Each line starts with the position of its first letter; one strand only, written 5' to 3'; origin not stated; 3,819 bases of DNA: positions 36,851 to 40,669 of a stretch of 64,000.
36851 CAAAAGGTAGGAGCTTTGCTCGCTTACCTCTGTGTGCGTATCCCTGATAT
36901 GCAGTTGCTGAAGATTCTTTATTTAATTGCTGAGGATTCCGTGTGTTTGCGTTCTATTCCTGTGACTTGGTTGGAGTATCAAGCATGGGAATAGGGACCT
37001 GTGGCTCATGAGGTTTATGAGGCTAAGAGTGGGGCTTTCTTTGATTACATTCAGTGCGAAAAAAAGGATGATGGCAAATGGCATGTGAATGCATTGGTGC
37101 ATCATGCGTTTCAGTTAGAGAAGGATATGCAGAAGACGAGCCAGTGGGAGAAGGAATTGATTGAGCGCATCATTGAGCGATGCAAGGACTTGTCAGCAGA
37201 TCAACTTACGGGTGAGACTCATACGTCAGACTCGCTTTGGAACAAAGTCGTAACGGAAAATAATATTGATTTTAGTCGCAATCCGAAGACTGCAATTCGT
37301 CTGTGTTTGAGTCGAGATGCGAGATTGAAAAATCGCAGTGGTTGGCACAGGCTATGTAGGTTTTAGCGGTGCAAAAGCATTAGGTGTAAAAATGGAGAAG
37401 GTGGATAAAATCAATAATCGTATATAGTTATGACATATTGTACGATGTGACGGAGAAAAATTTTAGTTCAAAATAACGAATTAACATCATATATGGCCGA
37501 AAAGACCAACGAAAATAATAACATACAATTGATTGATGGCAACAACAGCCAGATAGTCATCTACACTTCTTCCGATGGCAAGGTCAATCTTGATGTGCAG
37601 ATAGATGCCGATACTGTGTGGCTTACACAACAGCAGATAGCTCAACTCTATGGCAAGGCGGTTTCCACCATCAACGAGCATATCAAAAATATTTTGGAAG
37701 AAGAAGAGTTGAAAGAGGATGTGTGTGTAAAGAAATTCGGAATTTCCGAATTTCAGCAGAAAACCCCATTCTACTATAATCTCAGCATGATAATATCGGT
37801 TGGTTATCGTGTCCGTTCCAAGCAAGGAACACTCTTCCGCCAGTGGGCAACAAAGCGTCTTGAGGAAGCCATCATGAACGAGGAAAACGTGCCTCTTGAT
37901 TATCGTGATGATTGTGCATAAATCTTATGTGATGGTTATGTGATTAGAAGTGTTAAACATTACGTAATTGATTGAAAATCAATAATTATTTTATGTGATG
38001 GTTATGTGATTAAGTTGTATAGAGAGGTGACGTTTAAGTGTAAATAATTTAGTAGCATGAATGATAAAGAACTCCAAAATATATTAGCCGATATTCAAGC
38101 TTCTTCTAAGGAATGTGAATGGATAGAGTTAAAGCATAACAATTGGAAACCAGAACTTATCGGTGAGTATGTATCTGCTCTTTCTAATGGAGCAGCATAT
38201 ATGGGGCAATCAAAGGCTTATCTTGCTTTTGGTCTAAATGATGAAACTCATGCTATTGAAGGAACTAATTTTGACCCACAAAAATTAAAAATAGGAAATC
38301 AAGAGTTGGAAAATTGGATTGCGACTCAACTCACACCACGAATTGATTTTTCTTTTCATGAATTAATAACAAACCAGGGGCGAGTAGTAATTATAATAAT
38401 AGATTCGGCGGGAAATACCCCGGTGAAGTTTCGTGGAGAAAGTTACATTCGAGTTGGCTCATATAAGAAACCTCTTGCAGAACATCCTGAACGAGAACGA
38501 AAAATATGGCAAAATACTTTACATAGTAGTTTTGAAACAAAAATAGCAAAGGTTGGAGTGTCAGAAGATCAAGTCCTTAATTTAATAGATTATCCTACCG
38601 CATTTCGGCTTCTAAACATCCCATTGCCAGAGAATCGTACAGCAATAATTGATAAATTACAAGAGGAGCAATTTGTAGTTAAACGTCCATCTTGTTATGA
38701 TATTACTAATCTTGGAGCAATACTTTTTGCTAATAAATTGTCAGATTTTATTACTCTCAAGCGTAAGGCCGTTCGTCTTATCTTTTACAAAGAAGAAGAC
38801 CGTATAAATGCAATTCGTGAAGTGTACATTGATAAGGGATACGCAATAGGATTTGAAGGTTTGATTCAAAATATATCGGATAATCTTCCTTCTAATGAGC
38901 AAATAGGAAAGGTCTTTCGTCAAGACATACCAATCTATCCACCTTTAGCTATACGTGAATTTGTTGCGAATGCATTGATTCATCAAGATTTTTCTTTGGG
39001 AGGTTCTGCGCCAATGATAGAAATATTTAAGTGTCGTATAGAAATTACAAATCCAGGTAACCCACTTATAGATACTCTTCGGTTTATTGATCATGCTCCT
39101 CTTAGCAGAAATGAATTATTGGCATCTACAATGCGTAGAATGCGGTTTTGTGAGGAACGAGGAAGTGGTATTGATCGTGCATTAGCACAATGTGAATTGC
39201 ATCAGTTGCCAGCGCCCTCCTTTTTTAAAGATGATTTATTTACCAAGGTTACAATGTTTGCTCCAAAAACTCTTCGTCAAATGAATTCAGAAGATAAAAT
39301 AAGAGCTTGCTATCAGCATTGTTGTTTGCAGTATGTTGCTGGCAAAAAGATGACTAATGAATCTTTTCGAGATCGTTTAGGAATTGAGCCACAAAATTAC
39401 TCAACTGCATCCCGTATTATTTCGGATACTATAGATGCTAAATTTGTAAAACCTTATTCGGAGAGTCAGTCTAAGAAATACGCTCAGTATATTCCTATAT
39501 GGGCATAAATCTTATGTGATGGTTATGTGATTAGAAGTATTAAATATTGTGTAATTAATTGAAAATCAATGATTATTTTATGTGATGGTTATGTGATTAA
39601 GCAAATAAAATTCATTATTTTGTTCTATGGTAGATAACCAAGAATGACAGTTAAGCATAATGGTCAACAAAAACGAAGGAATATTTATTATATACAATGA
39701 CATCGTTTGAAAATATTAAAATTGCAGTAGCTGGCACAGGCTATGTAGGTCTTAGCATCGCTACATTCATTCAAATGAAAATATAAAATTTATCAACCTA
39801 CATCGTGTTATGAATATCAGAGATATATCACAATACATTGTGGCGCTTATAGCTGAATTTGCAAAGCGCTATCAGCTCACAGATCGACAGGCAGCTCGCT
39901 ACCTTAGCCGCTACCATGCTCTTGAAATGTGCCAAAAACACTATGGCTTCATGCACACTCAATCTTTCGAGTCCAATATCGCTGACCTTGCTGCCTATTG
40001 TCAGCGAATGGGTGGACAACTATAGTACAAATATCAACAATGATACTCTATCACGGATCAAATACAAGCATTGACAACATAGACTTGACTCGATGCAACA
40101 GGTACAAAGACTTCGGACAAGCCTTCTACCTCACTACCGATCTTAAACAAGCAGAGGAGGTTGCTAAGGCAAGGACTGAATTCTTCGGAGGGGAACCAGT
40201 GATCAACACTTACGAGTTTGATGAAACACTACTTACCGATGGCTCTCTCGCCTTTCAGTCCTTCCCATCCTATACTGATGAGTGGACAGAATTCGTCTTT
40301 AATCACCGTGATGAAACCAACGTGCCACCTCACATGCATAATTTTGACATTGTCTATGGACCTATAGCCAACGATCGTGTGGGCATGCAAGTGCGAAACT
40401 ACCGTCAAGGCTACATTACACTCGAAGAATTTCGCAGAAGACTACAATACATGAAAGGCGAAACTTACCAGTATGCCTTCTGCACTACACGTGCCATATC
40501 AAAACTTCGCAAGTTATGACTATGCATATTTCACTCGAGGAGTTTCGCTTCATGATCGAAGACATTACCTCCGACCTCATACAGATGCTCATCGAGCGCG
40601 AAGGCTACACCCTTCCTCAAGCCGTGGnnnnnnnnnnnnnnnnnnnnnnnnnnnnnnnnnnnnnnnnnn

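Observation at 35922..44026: Array of defence/TA-like cassettes between upxY and the capsule genes, punctuated by three fossil ugd 5' ends and a duplicated degT 3' end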

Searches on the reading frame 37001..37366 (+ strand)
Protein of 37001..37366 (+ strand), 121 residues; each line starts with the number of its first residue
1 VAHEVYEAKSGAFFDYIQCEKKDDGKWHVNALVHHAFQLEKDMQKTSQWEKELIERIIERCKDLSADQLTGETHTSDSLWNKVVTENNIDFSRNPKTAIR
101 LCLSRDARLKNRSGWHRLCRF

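Call 3: search_protein_families(library=pfam, proteins=[window:37001-37366:+], max_evalue=0.01)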
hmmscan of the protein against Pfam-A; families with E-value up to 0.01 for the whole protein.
window:37001-37366:+ (121 aa): 1 family
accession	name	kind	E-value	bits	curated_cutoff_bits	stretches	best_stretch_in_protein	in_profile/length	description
PF13274.11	SocA_Panacea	-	0.00074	20.9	25.7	1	34-80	68-112/113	Antitoxin SocA-like, Panacea domain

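Call 37: search_protein_families(library=padloc, proteins=[window:37001-37366:+], max_evalue=0.01)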
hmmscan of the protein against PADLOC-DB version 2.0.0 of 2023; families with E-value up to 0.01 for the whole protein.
window:37001-37366:+ (121 aa): 0 families

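Call 38: search_protein_families(library=ncbifam, proteins=[window:37001-37366:+], max_evalue=0.01)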
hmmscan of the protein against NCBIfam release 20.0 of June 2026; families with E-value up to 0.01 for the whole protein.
window:37001-37366:+ (121 aa): 1 family
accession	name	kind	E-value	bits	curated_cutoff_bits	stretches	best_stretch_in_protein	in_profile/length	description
NF047745.1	SocA_antitoxin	equivalog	0.0035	17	190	1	45-88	94-137/176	type VI toxin-antitoxin system SocA family antitoxin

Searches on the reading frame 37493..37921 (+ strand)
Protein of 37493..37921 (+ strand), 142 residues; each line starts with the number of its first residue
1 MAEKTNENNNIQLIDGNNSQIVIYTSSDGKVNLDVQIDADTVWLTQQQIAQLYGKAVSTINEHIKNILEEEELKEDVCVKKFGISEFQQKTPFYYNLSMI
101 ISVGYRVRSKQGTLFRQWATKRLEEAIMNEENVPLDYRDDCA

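Call 3: search_protein_families(library=pfam, proteins=[window:37493-37921:+], max_evalue=0.01)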
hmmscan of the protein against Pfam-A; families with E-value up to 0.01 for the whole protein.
window:37493-37921:+ (142 aa): 1 family
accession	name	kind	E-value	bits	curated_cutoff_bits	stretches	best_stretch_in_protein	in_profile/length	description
PF13310.11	Virulence_RhuM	-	5.7e-14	52.5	33.7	1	88-128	17-57/252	Virulence protein RhuM family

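Call 37: search_protein_families(library=padloc, proteins=[window:37493-37921:+], max_evalue=0.01)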
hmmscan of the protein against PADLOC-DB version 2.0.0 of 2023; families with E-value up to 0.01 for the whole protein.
window:37493-37921:+ (142 aa): 39 families (the best 25 are shown)
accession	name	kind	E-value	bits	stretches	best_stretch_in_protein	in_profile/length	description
PDLC04858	PDC-S05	-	1.4e-42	142.7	1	18-129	4-117/138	-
PDLC04965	PDC-S23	-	2.9e-42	143.2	1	18-129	4-120/327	-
PDLC04854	PDC-S05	-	9.5e-42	141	1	18-128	3-118/212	-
PDLC04872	PDC-S05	-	1.6e-40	136.3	1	18-129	4-120/152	-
PDLC04876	PDC-S05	-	1.8e-40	136.5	1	17-128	6-122/174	-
PDLC04852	PDC-S05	-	2e-40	136.8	1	15-128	7-125/346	-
PDLC04853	PDC-S05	-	2.1e-40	136.9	1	17-128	4-120/336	-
PDLC04964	PDC-S23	-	3e-40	136.4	1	18-127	3-117/331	-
PDLC04870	PDC-S05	-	1.3e-39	133.8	1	15-127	5-119/214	-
PDLC04843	PDC-S05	-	2.4e-39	133.5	1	17-127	4-116/330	-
PDLC04851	PDC-S05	-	5.6e-38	128.9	1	14-127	5-123/342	-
PDLC04879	PDC-S05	-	9e-38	128.3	1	17-129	3-118/285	-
PDLC04963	PDC-S23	-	7.9e-36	122.1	1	20-128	3-111/312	-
PDLC04868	PDC-S05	-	3.6e-33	113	1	17-127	4-119/335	-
PDLC04874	PDC-S05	-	8.1e-33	111.3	1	17-128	4-115/165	-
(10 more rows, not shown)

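Call 38: search_protein_families(library=ncbifam, proteins=[window:37493-37921:+], max_evalue=0.01)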
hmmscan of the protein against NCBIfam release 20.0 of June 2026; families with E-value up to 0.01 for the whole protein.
window:37493-37921:+ (142 aa): 0 families

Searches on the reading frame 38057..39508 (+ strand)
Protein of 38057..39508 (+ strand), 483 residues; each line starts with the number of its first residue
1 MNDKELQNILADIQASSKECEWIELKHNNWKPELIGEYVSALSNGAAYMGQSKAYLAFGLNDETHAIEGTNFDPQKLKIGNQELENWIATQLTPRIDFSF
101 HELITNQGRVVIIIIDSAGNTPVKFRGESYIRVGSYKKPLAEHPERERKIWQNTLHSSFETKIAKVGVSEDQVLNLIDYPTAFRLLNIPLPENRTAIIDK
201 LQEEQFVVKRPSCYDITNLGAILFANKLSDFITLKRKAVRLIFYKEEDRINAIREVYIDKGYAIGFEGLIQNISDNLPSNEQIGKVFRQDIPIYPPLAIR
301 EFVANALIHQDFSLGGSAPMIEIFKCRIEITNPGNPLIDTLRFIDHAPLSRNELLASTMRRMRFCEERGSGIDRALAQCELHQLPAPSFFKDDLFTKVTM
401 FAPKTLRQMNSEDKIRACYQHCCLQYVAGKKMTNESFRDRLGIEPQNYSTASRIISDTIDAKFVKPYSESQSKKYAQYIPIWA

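Call 3: search_protein_families(library=pfam, proteins=[window:38057-39508:+], max_evalue=0.01)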
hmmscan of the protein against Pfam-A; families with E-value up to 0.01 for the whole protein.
window:38057-39508:+ (483 aa): 2 families
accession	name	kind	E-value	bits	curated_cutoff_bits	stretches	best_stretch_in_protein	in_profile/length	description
PF13749.12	HATPase_c_4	-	1.7e-21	76.4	26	1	316-400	1-89/89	Putative ATP-dependent DNA helicase recG C-terminal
PF04326.19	SLFN_AlbA_2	-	1.1e-16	61.9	25.3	1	19-140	1-117/118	Schlafen, AlbA_2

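Call 37: search_protein_families(library=padloc, proteins=[window:38057-39508:+], max_evalue=0.01)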
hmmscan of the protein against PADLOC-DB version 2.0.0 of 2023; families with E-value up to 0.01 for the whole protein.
window:38057-39508:+ (483 aa): 2 families
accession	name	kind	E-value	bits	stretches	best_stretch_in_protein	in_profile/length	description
PDLC02402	Aga_SIR2-PNTD1-PNTD2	-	3.1e-08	30.2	1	179-341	335-487/876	Class I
PDLC02418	Aga_SIR2-Kinase-PNTD1-PNTD2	-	1.4e-05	21.5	1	289-342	315-366/756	Class I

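Call 38: search_protein_families(library=ncbifam, proteins=[window:38057-39508:+], max_evalue=0.01)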
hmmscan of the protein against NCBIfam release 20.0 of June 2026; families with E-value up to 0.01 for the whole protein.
window:38057-39508:+ (483 aa): 0 families

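Call 83: search_solved_structures(query=window:38057-39508:+, max_evalue=0.01)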
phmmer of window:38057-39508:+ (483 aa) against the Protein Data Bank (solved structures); distinct sequences matched with E-value up to 0.01: 1.
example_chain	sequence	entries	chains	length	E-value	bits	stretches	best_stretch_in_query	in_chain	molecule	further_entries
3lmm_A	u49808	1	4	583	0.0056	18.5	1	283-376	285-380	Uncharacterized protein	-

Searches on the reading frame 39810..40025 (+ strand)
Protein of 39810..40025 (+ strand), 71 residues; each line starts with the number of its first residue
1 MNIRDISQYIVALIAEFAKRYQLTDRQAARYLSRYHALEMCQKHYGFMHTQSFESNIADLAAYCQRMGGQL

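Call 3: search_protein_families(library=pfam, proteins=[window:39810-40025:+], max_evalue=0.01)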
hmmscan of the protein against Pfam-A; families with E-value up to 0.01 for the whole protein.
window:39810-40025:+ (71 aa): 1 family
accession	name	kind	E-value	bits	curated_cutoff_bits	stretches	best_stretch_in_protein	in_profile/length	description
PF12668.12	DUF3791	-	7.5e-18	64.7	25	1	8-66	1-59/60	Protein of unknown function (DUF3791)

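Call 37: search_protein_families(library=padloc, proteins=[window:39810-40025:+], max_evalue=0.01)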
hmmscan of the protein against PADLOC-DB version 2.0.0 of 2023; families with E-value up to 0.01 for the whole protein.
window:39810-40025:+ (71 aa): 4 families
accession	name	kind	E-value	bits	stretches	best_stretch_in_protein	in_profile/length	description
PDLC04435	PDC-M13A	-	3.2e-16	57.3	1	7-70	8-71/72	-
PDLC04433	PDC-M13A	-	8.3e-06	24.2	1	4-64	6-66/74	-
PDLC04445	PDC-M13C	-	5e-05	21.5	1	7-66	5-64/70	-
PDLC04434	PDC-M13A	-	0.0063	14.6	1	6-68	11-75/78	-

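Call 38: search_protein_families(library=ncbifam, proteins=[window:39810-40025:+], max_evalue=0.01)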
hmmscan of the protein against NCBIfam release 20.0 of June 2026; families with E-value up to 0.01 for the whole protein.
window:39810-40025:+ (71 aa): 0 families

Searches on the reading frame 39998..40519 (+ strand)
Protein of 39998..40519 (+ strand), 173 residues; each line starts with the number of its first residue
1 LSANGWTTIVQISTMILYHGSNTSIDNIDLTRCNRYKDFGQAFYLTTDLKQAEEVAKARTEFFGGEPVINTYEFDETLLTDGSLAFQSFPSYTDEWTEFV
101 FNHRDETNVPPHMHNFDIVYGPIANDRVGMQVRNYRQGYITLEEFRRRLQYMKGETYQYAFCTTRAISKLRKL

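Call 3: search_protein_families(library=pfam, proteins=[window:39998-40519:+], max_evalue=0.01)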
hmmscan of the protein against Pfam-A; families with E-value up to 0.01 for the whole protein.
window:39998-40519:+ (173 aa): 2 families
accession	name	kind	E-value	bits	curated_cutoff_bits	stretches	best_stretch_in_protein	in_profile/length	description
PF13151.12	DUF3990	-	2.9e-45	154.1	32.2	1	15-171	1-151/152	Protein of unknown function (DUF3990)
PF18760.7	ART-PolyVal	-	0.0089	17.2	31.2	0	15-57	7-46/140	ADP-Ribosyltransferase in polyvalent proteins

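Call 33: find_homologous_proteins(query=window:40040-40519:+, max_evalue=1e-30)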
Query window:40040-40519:+ (159 aa): 1137 proteins with E <= 1e-30 among 1205 candidates; the best 120 are listed.
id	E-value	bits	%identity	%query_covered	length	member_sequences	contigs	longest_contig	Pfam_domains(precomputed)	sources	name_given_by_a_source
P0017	7.8e-105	366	100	100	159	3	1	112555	PF13151.13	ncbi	-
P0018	4.1e-90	318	86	100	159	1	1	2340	PF13151.13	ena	-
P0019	2.3e-88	312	86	100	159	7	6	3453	PF13151.13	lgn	-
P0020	9.6e-86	304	84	100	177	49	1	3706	PF13151.13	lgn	-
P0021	1.8e-71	257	69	98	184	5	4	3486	PF13151.13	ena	-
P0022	2.9e-71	256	68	99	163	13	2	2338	PF13151.13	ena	-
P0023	5.2e-71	256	69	98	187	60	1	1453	PF13151.13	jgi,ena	jgi:hypothetical protein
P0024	5.8e-71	256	69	99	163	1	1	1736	PF13151.13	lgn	-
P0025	1.2e-70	255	67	100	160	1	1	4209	PF13151.13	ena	-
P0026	1.2e-70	254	70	98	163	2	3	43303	PF13151.13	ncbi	-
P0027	1.7e-70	254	71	98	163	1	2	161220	PF13151.13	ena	-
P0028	1.8e-70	254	68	99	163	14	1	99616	PF13151.13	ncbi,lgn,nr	ncbi:MAG: DUF3990 domain-containing protein [Bacteroidales bacterium]|nr:DUF3990 domain-containing p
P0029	1.8e-70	254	69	99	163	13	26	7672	PF13151.13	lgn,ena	-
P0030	3.1e-70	253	68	99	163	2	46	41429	PF13151.13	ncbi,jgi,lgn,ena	-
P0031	3.9e-70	253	69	99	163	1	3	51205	PF13151.13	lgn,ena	-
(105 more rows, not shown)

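Call 34: find_encoding_contigs(protein=P0030, flank=6000, max_places=10)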
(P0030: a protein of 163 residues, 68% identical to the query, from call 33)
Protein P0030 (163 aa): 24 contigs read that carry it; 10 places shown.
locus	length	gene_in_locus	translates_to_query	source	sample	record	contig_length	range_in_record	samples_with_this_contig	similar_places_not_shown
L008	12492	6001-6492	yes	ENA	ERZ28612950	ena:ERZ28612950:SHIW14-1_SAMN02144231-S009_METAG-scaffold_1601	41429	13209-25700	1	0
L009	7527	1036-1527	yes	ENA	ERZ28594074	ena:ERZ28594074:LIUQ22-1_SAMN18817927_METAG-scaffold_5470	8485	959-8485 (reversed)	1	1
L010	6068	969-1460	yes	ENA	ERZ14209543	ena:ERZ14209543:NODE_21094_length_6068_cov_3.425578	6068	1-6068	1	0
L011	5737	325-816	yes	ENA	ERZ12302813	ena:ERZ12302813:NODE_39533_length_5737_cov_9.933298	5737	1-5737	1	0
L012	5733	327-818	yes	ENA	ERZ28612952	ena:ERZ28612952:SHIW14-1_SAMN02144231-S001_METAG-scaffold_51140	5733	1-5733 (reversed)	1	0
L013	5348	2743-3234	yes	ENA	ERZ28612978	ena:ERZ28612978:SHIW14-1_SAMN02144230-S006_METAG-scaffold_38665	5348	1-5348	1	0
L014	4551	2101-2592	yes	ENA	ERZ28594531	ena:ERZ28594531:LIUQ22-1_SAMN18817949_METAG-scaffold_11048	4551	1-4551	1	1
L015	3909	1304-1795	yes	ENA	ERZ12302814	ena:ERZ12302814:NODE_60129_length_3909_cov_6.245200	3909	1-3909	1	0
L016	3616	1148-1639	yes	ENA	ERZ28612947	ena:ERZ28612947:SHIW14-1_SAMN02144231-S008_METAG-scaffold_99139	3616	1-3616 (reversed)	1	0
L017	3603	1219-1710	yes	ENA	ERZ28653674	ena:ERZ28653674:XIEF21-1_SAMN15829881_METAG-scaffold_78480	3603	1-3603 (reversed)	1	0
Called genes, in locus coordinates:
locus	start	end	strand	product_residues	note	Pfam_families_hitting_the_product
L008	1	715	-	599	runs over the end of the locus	PF13424:TPR_12 (faint)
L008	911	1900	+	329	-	PF03706:LPG_synthase_TM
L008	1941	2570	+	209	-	PF10543:ORF6N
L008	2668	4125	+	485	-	PF04389:Peptidase_M28 (weak), PF01546:Peptidase_M20, PF07687:M20_dimer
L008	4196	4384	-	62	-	-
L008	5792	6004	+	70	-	PF12668:DUF3791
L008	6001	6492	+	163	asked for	PF13151:DUF3990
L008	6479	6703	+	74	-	-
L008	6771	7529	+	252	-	PF03009:GDPD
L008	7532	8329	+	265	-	PF00583:Acetyltransf_1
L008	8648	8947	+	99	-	PF24849:DUF7724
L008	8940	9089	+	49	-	-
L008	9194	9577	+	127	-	-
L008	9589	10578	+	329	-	PF13476:AAA_23 (weak), PF13304:AAA_21, PF13175:AAA_15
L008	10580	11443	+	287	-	-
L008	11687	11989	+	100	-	-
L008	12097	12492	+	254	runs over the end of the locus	-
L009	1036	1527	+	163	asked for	PF13151:DUF3990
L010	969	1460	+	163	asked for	PF13151:DUF3990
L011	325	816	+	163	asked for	PF13151:DUF3990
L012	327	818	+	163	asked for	PF13151:DUF3990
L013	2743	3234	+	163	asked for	PF13151:DUF3990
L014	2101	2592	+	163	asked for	PF13151:DUF3990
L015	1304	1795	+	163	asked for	PF13151:DUF3990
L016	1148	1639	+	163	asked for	PF13151:DUF3990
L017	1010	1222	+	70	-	PF12668:DUF3791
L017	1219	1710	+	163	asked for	PF13151:DUF3990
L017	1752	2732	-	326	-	-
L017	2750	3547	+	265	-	PF00583:Acetyltransf_1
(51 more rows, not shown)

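Call 37: search_protein_families(library=padloc, proteins=[window:40040-40519:+], max_evalue=0.01)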
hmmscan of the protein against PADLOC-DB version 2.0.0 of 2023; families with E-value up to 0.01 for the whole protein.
window:40040-40519:+ (159 aa): 7 families
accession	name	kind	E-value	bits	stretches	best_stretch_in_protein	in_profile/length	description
PDLC04438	PDC-M13B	-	4e-43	145.1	1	1-158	1-152/158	-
PDLC04436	PDC-M13A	-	1.2e-34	117.4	1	1-157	1-152/159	-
PDLC04411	PDC-M10A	-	1e-26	91.5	1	1-156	4-145/156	-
PDLC04412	PDC-M10A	-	2.7e-26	90.2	1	1-156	1-142/152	-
PDLC04413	PDC-M10A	-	4.1e-19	66.7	1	1-156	1-142/157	-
PDLC04437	PDC-M13A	-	4.5e-11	41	1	21-128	10-113/117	-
PDLC04641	PDC-M42A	-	1.6e-05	22.7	1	1-91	4-88/215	-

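Call 38: search_protein_families(library=ncbifam, proteins=[window:40040-40519:+], max_evalue=0.01)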
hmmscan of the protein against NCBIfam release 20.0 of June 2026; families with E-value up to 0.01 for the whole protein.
window:40040-40519:+ (159 aa): 0 families

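Call 39: find_encoding_contigs(protein=P0019, flank=5000, max_places=6)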
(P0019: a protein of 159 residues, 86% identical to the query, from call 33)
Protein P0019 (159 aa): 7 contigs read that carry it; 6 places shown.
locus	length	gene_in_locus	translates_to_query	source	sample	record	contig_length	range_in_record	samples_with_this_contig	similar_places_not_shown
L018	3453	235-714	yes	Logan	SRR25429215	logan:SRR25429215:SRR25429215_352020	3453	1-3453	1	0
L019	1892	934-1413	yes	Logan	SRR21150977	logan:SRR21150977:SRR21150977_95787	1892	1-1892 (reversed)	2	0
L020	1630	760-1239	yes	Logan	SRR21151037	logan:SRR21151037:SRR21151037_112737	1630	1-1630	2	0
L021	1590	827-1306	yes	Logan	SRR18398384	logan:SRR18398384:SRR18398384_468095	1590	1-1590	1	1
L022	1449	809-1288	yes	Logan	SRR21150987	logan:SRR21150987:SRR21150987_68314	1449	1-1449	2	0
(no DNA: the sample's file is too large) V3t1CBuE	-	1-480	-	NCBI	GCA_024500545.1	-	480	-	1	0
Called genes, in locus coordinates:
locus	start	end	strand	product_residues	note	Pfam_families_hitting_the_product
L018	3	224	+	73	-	?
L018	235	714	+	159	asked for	PF13151:DUF3990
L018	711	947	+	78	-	-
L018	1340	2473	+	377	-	PF17761:DUF1016_N, PF06250:YhcG_C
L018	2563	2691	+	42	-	-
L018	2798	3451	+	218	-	?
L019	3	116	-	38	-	?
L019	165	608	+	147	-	PF13470:PIN_3 (weak)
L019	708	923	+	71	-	PF12668:DUF3791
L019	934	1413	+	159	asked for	PF13151:DUF3990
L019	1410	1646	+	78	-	-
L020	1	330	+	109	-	?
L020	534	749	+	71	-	PF12668:DUF3791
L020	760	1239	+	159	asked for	PF13151:DUF3990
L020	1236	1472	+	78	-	-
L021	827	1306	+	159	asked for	PF13151:DUF3990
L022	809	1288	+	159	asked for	PF13151:DUF3990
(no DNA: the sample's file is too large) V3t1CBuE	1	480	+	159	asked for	PF13151:DUF3990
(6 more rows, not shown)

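Call 88: search_protein_families(library=pfam, proteins=[L018:1340-2473:+], max_evalue=0.01)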
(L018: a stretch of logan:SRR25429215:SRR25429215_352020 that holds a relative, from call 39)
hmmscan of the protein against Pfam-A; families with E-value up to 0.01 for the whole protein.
L018:1340-2473:+ (377 aa): 2 families
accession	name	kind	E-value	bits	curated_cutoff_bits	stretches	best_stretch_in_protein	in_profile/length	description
PF06250.17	YhcG_C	-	6.1e-52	176.1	32.5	1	197-348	1-150/157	YhcG PDDEXK nuclease domain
PF17761.7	DUF1016_N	-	2.9e-31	108.8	32.8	1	30-172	1-133/137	DUF1016 N-terminal domain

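Call 89: search_protein_families(library=padloc, proteins=[L018:1340-2473:+], max_evalue=0.00001)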
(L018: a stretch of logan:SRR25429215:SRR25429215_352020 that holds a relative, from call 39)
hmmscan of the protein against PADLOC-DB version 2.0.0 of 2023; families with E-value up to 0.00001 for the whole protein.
L018:1340-2473:+ (377 aa): 26 families (the best 25 are shown)
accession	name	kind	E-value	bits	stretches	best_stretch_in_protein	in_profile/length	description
PDLC04810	PDC-S02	-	4.7e-118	392.5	1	18-358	5-352/355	-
PDLC04795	PDC-S02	-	6.6e-115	382.1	1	19-357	19-351/357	-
PDLC04831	PDC-S02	-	3.3e-103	343.8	1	19-359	6-340/346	-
PDLC04803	PDC-S02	-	5e-74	247.3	1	88-362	6-260/269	-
PDLC04807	PDC-S02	-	3.3e-69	231.7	1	21-365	10-344/351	-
PDLC04826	PDC-S02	-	9.3e-66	219.6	1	19-241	6-217/222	-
PDLC04813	PDC-S02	-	4e-55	184.4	1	195-341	3-148/175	-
PDLC04822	PDC-S02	-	3e-51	172.8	1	24-321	10-292/294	-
PDLC04827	PDC-S02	-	2.6e-42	143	1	21-253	7-231/234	-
PDLC04800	PDC-S02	-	3.6e-39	132.1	1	18-147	5-124/129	-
PDLC04811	PDC-S02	-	5.8e-39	131.7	1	21-188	9-166/172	-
PDLC04798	PDC-S02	-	6.1e-31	106.2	1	200-339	51-189/222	-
PDLC04804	PDC-S02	-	1.2e-29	101.5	1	19-213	6-191/203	-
PDLC04820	PDC-S02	-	1.8e-29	100.8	1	30-329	32-294/332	-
PDLC01464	PD_DExK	-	8.3e-26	88.8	2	176-274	44-126/126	"CAS-I,CAS-II,CAS-III,CAS-IV,CAS-V,CAS-VI; associated"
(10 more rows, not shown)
